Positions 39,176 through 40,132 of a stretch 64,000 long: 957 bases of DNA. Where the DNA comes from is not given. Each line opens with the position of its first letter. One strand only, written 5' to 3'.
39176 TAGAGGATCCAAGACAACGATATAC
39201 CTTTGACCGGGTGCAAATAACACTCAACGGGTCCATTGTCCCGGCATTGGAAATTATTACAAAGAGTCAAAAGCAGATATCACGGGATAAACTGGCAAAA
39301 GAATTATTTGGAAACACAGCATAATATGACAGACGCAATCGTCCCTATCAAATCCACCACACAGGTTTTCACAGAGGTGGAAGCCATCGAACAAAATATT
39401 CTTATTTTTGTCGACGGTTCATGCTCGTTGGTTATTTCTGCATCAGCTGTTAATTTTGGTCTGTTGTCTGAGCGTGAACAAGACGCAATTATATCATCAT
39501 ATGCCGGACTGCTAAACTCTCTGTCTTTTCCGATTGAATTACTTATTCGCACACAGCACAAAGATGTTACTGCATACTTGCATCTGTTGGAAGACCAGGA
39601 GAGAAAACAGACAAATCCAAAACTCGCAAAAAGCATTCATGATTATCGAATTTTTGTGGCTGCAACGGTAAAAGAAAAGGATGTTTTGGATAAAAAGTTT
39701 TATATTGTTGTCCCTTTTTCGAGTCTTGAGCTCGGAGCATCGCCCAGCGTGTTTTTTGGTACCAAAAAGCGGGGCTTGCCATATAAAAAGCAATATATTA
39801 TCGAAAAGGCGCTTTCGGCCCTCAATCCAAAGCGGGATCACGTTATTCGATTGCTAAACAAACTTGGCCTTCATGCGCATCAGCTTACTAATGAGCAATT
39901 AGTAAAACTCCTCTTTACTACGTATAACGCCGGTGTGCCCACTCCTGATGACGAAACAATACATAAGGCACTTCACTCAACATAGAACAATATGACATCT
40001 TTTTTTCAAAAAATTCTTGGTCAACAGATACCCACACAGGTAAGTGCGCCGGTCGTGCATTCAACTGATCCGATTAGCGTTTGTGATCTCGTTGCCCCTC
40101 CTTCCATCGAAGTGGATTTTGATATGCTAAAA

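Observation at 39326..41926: VirB4 ATPase apparently split by a single in-frame TAG between its N-terminal domain and the ATPase core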

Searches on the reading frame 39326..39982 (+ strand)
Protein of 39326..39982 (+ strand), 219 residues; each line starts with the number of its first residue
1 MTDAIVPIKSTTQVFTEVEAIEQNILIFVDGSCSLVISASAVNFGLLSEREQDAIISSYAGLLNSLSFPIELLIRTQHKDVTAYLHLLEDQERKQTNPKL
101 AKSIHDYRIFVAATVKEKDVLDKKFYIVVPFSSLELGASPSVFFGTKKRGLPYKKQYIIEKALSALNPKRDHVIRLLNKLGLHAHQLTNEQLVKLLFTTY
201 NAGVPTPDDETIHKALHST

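Call 3: search_protein_families(library=pfam, proteins=[window:39326-39982:+], max_evalue=0.1)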
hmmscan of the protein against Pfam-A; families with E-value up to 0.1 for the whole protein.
window:39326-39982:+ (219 aa): 1 family
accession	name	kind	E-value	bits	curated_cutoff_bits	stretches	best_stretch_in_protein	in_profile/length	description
PF17718.6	DUF5563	-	0.047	13.6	25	1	49-117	82-146/192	Family of unknown function (DUF5563)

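Call 4: search_protein_families(library=ncbifam, proteins=[window:39326-39982:+], max_evalue=0.1)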
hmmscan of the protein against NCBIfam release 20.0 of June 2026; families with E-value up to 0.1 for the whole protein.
window:39326-39982:+ (219 aa): 3 families
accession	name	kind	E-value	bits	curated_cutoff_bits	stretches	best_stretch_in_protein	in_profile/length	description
NF045975.1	VirB4_plasma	equivalog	2.8e-07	28.6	590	1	12-210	104-285/894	Mbov_0397 family ICE element conjugal transfer ATPase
NF041427.1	TrsD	subfamily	0.0017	18.2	200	1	11-66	14-69/201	TrsD/TraD family conjugative transfer protein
NF045971.1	conju_CD1110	equivalog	0.033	12.5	325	0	25-127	15-117/752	VirB4-like conjugal transfer ATPase, CD1110 family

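Call 5: find_homologous_proteins(query=window:39326-39982:+, max_evalue=0.001)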
Query window:39326-39982:+ (219 aa): 2121 proteins with E <= 0.001 among 2386 candidates; the best 120 are listed.
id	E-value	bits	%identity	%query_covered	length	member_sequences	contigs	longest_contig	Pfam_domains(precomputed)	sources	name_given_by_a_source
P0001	1.2e-127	442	93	100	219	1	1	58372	-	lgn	-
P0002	1.7e-127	441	93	100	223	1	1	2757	-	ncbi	-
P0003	2.7e-121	421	88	99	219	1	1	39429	PF26593.2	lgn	-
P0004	1.1e-120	419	89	99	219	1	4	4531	PF26593.2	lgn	-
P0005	1.8e-117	408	85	100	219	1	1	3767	-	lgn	-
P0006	1.9e-117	408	85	100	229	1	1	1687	-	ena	-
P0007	3.3e-116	404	83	100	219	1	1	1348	-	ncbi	-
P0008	6.9e-116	403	85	99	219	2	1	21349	-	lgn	-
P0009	7.2e-116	403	83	100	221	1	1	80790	-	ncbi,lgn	-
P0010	7.9e-116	403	83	100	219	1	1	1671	-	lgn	-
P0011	3.0e-115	401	83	99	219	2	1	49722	-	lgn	-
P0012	2.7e-114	398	82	99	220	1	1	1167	PF26593.2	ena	-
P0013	2.7e-114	398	86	99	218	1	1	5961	PF26593.2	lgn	-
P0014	6.0e-114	397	82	100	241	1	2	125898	PF26593.2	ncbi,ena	-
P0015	2.5e-113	395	84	99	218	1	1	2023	PF26593.2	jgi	jgi:hypothetical protein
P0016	3.5e-112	391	82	99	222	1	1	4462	PF26593.2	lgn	-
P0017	5.4e-110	384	93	87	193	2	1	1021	PF26593.2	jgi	jgi:hypothetical protein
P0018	6.7e-108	377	77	99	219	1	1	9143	PF26593.2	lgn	-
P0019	8.4e-108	377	77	99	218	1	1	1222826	PF26593.2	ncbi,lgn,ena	-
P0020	1.0e-107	376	77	99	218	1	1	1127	PF26593.2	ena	-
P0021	1.8e-107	376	77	97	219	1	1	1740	PF26593.2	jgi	jgi:hypothetical protein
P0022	3.1e-107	375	76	99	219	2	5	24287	PF26593.2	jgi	jgi:hypothetical protein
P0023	3.0e-106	372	78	99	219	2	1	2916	PF26593.2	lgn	-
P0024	4.6e-106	371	76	99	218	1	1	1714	PF26593.2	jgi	jgi:hypothetical protein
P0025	6.2e-106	371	77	99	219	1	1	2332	PF26593.2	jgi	jgi:hypothetical protein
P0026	6.4e-106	371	76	99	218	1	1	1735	PF26593.2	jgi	jgi:hypothetical protein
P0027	6.9e-106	371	76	99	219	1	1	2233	PF26593.2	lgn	-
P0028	1.1e-105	370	78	99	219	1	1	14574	PF26593.2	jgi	jgi:hypothetical protein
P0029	1.2e-105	370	78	99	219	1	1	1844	PF26593.2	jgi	jgi:hypothetical protein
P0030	4.0e-105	368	76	99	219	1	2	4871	PF26593.2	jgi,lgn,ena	-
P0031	7.3e-105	367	75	97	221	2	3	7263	PF26593.2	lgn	-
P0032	7.7e-105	367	75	99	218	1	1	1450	PF26593.2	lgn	-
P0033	1.5e-104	366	76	99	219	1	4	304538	PF26593.2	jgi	jgi:hypothetical protein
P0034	1.5e-104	366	76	99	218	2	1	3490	PF26593.2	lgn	-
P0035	1.8e-104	366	75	100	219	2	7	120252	PF26593.2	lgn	-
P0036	2.0e-104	366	77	97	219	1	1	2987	PF26593.2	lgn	-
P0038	3.3e-104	365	75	100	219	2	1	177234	PF26593.2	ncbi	-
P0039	3.5e-104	365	73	100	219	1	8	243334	PF26593.2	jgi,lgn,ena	jgi:hypothetical protein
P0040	3.9e-104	365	75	99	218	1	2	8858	PF26593.2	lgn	-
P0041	4.0e-104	365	74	100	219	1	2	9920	PF26593.2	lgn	-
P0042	1.1e-103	363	76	97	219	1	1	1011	PF26593.2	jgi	jgi:hypothetical protein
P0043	1.6e-103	363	76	99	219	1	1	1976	PF26593.2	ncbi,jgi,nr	ncbi:MAG: hypothetical protein EHM28_14435 [Spirochaetaceae bacterium]|nr:MAG: hypothetical protein 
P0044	3.7e-103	362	74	99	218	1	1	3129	PF26593.2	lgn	-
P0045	5.3e-103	361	74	99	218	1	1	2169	PF26593.2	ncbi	-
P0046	5.4e-103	361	74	99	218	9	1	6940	PF26593.2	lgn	-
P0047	7.5e-103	361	75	99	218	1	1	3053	PF26593.2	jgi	jgi:hypothetical protein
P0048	1.0e-102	360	75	99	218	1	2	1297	PF26593.2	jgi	jgi:hypothetical protein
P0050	1.2e-102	360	73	99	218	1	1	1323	PF26593.2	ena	-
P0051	1.6e-102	360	74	99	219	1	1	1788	PF26593.2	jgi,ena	-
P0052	2.5e-102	359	74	97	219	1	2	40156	PF26593.2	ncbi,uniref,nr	ncbi:hypothetical protein A2Z00_05425 [Candidatus Gottesmanbacteria bacterium RBG_13_45_10]|uniref:T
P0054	1.0e-101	357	73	99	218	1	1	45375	PF26593.2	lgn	-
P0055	1.4e-101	357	74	99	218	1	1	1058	PF26593.2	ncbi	-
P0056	1.4e-101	356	73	99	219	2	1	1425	PF26593.2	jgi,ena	-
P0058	2.2e-101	356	74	97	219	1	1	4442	PF26593.2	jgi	jgi:hypothetical protein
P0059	3.0e-101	355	74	99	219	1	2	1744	PF26593.2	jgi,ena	-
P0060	3.0e-101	355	72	99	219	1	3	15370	PF26593.2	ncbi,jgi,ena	-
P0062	4.8e-101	355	72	99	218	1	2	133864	PF26593.2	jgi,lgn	jgi:hypothetical protein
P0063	4.9e-101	355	73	99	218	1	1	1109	PF26593.2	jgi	jgi:hypothetical protein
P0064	5.8e-101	354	72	99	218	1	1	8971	PF26593.2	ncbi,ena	-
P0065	6.5e-101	354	72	99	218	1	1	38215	PF26593.2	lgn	-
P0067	5.3e-100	351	71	100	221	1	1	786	PF26593.2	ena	-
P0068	6.6e-100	351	71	99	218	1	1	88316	PF26593.2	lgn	-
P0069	7.2e-100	351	72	99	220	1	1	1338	PF26593.2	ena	-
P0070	8.8e-100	351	70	99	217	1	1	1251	PF26593.2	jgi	jgi:hypothetical protein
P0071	1.1e-99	350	73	99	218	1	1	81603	PF26593.2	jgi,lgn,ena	-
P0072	1.3e-99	350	74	97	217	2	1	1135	PF26593.2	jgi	jgi:hypothetical protein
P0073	2.5e-99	349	70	99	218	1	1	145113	PF26593.2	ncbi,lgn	-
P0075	5.5e-99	348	71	99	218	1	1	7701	PF26593.2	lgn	-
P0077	6.7e-99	348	72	100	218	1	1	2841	PF26593.2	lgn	-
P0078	1.3e-98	347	75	94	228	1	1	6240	PF26593.2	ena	-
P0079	1.5e-98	347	74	97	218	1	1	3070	PF26593.2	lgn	-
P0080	2.0e-98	346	71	99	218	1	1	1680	PF26593.2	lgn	-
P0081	2.2e-98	346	71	99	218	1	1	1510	PF26593.2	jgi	jgi:hypothetical protein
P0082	2.2e-98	346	71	100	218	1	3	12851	PF26593.2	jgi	jgi:hypothetical protein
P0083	2.7e-98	346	71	100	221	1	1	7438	PF26593.2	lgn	-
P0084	3.0e-98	346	73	99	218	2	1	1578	PF26593.2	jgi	-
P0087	1.8e-97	343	70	99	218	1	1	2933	PF26593.2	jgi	jgi:hypothetical protein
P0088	2.2e-97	343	68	99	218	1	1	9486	PF26593.2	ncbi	-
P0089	2.4e-97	343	73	99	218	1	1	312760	PF26593.2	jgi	jgi:hypothetical protein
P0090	2.6e-97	343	70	99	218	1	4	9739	PF26593.2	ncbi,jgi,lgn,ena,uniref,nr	ncbi:hypothetical protein A3A63_03865 [Candidatus Gottesmanbacteria bacterium RIFCSPLOWO2_01_FULL_46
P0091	3.9e-97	342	70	99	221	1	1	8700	PF26593.2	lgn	-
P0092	8.0e-97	341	70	99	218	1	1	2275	PF26593.2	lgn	-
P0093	1.3e-96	340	70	100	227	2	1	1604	PF26593.2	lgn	-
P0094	1.4e-96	340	68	99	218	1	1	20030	PF26593.2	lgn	-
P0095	5.0e-96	338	71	99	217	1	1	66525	PF26593.2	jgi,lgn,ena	-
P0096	1.3e-95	337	70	97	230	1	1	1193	PF26593.2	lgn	-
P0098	2.3e-94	333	69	98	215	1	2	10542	PF26593.2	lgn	-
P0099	2.9e-94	333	69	99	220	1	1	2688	PF26593.2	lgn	-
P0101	4.3e-93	329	69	100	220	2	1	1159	PF26593.2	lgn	-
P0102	6.4e-93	328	69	95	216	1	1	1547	PF26593.2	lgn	-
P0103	7.2e-93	328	70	99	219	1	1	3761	PF26593.2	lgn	-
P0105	1.2e-92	327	71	95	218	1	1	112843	PF26593.2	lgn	-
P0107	5.1e-92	325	69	95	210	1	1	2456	PF26593.2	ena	-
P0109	5.6e-92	325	67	98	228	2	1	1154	PF26593.2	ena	-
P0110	5.9e-92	325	71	93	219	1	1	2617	PF26593.2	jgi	jgi:hypothetical protein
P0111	7.7e-92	325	69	97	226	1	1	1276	PF26593.2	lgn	-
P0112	1.4e-91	324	69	100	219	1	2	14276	PF26593.2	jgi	jgi:hypothetical protein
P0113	1.4e-91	324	69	97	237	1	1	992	PF26593.2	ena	-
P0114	1.9e-91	323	74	88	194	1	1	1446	PF26593.2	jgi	-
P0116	2.3e-91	323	68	96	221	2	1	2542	PF26593.2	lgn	-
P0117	2.6e-91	323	69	95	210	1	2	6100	PF26593.2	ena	-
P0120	3.7e-91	322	66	97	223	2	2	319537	PF26593.2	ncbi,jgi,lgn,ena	-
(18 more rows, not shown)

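Call 7: search_protein_families(library=pfam, proteins=[P0003, P0052, P0120, window:39326-39982:+], max_evalue=10)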
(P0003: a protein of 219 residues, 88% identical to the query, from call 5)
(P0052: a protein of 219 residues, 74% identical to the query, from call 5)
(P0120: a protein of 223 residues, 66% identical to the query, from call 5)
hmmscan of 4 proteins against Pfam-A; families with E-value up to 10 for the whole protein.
P0003 (219 aa): 0 families

P0052 (219 aa): 1 family
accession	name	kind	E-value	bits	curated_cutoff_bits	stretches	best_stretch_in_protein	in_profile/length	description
PF02153.23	PDH_N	-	0.075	13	26.5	1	139-172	99-132/154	Prephenate dehydrogenase, nucleotide-binding domain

P0120 (223 aa): 3 families
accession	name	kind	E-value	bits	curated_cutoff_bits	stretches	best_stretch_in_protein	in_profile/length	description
PF17718.6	DUF5563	-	0.0071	16.3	25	1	48-117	81-146/192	Family of unknown function (DUF5563)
PF11130.14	TraC_F_IV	-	0.014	14.9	28.1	1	73-204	60-174/375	TraC protein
PF02153.23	PDH_N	-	0.048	13.6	26.5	1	138-171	99-132/154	Prephenate dehydrogenase, nucleotide-binding domain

window:39326-39982:+ (219 aa): 1 family
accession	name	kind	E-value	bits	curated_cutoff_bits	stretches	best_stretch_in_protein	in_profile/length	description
PF17718.6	DUF5563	-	0.047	13.6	25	1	49-117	82-146/192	Family of unknown function (DUF5563)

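Call 9: list_cluster_members(proteins=[P0052, P0090, P0043])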
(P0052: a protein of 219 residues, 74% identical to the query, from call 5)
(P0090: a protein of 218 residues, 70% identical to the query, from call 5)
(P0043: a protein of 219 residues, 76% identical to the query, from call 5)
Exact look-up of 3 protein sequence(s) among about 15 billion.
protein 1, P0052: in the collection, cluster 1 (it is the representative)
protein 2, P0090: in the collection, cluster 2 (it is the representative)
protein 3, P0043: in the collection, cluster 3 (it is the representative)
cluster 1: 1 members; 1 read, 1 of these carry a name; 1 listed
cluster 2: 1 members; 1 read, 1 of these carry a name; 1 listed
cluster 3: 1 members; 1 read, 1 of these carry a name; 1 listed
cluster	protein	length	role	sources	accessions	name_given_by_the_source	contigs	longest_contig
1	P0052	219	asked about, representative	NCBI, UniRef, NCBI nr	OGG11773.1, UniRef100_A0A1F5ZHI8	hypothetical protein A2Z00_05425 [Candidatus Gottesmanbacteria bacterium RBG_13_45_10] | TraC-like domain-containing protein n=1 Tax=Candidatus Gottesmanbacteria bacterium ... | MAG: hypothetical protein A2Z00_05425 [Candidatus Gottesmanbacteria bacterium ...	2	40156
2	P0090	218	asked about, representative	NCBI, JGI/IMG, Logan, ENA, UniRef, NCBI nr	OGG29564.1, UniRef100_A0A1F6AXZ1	hypothetical protein A3A63_03865 [Candidatus Gottesmanbacteria bacterium ... | TraC-like domain-containing protein n=1 Tax=Candidatus Gottesmanbacteria bacterium ... | MAG: hypothetical protein A3A63_03865 [Candidatus Gottesmanbacteria bacterium ...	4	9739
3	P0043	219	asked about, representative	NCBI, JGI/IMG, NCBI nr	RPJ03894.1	MAG: hypothetical protein EHM28_14435 [Spirochaetaceae bacterium]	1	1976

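Call 10: find_related_loci(query=A1, collection=genome_contigs, flank=6000)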
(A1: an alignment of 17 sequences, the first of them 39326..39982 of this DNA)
Query A1 (219 aa) in genome_contigs; peptide patterns used: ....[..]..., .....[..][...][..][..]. (x = any residue, [..] = any of these).
373 stretches matched a pattern; 335 encode a relative of the query (tblastn E <= 1e-3); the best 80 are kept; 80 distinct loci.
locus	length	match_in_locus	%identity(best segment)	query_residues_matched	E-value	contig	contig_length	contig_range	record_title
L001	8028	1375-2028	83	1-218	6e-126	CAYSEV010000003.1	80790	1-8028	MAG TPA_asm: uncultured Gammaproteobacteria bacterium isolate SRP342105_co1_249 genome assembly, contig: NODE_373_length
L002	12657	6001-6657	82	1-219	4e-124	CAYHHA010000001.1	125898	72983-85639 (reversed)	MAG TPA_asm: uncultured Gammaproteobacteria bacterium isolate ERP119702_co3_129 genome assembly, contig: NODE_34_length_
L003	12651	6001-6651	77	1-217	5e-117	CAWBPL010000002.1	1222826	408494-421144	MAG: Candidatus Gottesmanbacteria bacterium isolate MFD01476.bin.2.135 genome assembly, contig: contig_74641, whole geno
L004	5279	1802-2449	77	1-216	1e-115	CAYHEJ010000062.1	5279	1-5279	MAG TPA_asm: uncultured Gammaproteobacteria bacterium isolate ERP119705_co10_156 genome assembly, contig: NODE_12135_len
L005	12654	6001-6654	75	1-218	2e-113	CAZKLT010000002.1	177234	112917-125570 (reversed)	MAG TPA_asm: uncultured Gammaproteobacteria bacterium isolate SRP237561_co1_402 genome assembly, contig: NODE_83_length_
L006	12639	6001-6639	74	4-216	4e-111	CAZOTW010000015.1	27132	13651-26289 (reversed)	MAG TPA_asm: uncultured Gammaproteobacteria bacterium isolate SRP080215_co1_129 genome assembly, contig: NODE_721_length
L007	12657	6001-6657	66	1-219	1e-101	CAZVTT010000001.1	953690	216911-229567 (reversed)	MAG TPA_asm: uncultured Gammaproteobacteria bacterium isolate SRP292972_co1_32 genome assembly, contig: NODE_3_length_95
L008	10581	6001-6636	67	1-212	9e-101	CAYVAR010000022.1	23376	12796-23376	MAG TPA_asm: uncultured Gammaproteobacteria bacterium isolate binchicken_co110_1166 genome assembly, contig: NODE_4769_l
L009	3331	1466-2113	64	1-217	3e-101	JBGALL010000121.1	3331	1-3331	MAG: Candidatus Woesebacteria bacterium isolate MAG_MBR_H10.109 MBRH10-109_opera_contig_64147, whole genome shotgun sequ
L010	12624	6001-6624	66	1-208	7e-98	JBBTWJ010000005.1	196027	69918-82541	MAG: Patescibacteria group bacterium isolate H41-bin149_1 H41_bin149_1_000000000005, whole genome shotgun sequence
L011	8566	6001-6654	63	1-218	6e-98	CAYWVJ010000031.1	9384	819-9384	MAG TPA_asm: uncultured Gammaproteobacteria bacterium isolate SRP093762_co1_96 genome assembly, contig: NODE_4159_length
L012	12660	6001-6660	65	1-218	8e-98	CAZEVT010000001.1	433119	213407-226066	MAG TPA_asm: uncultured Gammaproteobacteria bacterium isolate SRP119689_co1_156 genome assembly, contig: NODE_4_length_4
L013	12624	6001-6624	67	1-208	8e-98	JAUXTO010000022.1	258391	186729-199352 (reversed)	MAG: Candidatus Gottesmanbacteria bacterium isolate C13_maxbin.100 C13_k141_317428, whole genome shotgun sequence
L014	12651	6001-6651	68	1-216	9e-98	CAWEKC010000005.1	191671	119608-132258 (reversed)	MAG: Candidatus Gottesmanbacteria bacterium isolate MFD05942.bin.1.195 genome assembly, contig: contig_76669, whole geno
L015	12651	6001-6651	67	1-216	2e-97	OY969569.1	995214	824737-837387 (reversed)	MAG: Candidatus Gottesmanbacteria bacterium isolate MFD03899.bin.c.1 genome assembly, chromosome: 1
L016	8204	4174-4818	67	1-209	2e-97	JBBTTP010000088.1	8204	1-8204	MAG: Patescibacteria group bacterium isolate H52-bin037_1 H52_bin037_1_000000000088, whole genome shotgun sequence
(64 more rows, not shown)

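Call 14: search_protein_representatives(protein=window:39326-39982:+)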
Query: 219 residues. Proteins with E-value up to 0.001 (for the whole library): 1587; up to 1e-10: 715; up to 1e-30: 175. The best 150 are listed.
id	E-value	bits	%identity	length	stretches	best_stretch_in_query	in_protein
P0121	4.7e-78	278.0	59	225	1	2-217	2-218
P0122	5.3e-60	219.1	54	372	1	2-203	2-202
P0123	4.5e-59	216.1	52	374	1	4-202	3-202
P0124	1.1e-58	214.8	50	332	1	4-207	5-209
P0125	1.6e-58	214.2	62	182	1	52-214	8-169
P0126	7.0e-58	212.2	52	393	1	8-203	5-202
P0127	1.5e-57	211.1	54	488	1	8-203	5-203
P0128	1.1e-56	208.2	52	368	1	1-202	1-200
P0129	2.0e-56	207.4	50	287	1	4-202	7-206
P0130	8.1e-56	205.4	50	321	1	2-202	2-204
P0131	1.0e-55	205.1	50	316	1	7-203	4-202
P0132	1.3e-54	201.5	50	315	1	3-202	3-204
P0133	3.8e-54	200.0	51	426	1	7-202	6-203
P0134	3.9e-54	199.9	52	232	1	5-202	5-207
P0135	3.9e-54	199.9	51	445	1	5-204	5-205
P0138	4.3e-52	193.3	49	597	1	8-203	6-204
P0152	2.1e-48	181.2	48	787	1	8-202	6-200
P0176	7.7e-46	172.9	44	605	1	8-202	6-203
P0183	3.7e-45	170.6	45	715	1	7-202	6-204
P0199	1.8e-42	161.8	44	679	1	8-202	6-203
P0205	4.9e-42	160.4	42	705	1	8-202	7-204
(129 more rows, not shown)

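Call 15: search_protein_families(library=pfam, proteins=[P0152, P0183, P0205, P0199, P0138, P0127, P0122, P0176], max_evalue=0.01)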
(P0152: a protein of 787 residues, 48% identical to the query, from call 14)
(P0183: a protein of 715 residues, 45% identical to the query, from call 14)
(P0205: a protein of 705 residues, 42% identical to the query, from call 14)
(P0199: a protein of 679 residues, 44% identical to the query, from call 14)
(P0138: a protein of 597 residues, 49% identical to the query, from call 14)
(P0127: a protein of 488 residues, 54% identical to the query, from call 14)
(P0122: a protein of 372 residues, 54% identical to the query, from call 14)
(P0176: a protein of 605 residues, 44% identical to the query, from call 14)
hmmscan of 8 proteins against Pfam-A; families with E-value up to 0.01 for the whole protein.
P0152 (787 aa): 4 families
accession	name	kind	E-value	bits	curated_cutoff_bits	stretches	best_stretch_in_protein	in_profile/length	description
PF19044.6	P-loop_TraG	-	2.3e-31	109.3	25.8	1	427-732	27-345/413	TraG P-loop domain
PF12846.13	AAA_10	-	8.2e-12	45.3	27.5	2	429-474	21-66/362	AAA-like domain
PF01935.23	DUF87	-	1.1e-09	39.2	23.2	1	434-497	28-93/220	Helicase HerA, central domain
PF11130.14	TraC_F_IV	-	0.00061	19.4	28.1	1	150-351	125-349/375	TraC protein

P0183 (715 aa): 0 families

P0205 (705 aa): 0 families

P0199 (679 aa): 0 families

P0138 (597 aa): 0 families

P0127 (488 aa): 0 families

P0122 (372 aa): 0 families

P0176 (605 aa): 0 families

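Call 24: predict_structure(alignment_id=A1)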
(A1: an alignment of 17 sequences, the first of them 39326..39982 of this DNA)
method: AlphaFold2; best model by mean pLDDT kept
length: 219 residues; sequences in the alignment: 17
mean_pLDDT: 63.2   pTM: 0.64
mean pLDDT of the five models: 63.2, 49.8, 48.1, 45.9, 43.3
residues with pLDDT >= 90: 7; 70-90: 85; 50-70: 71; < 50: 56
segments of 3 or more residues with pLDDT < 50: 1-15, 75-84, 99-122, 145-148
pLDDT, mean of each block of 10 residues (from residue 1): 30 55 85 83 54 56 64 49 50 54 38 36 66 71 51 80 89 82 85 72 69 71
secondary structure, 60 per line:
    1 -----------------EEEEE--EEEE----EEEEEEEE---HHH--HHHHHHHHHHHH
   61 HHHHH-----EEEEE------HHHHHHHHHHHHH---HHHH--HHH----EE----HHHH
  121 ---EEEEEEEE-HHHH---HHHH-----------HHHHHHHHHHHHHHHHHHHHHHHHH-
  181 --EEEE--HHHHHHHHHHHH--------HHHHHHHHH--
elements in order: E18-22 E25-28 E33-40 H49-65 E71-75 H82-94 H98-101 H117-120 E124-131 H133-136 H140-143 H155-179 E183-186 H189-200 H209-217
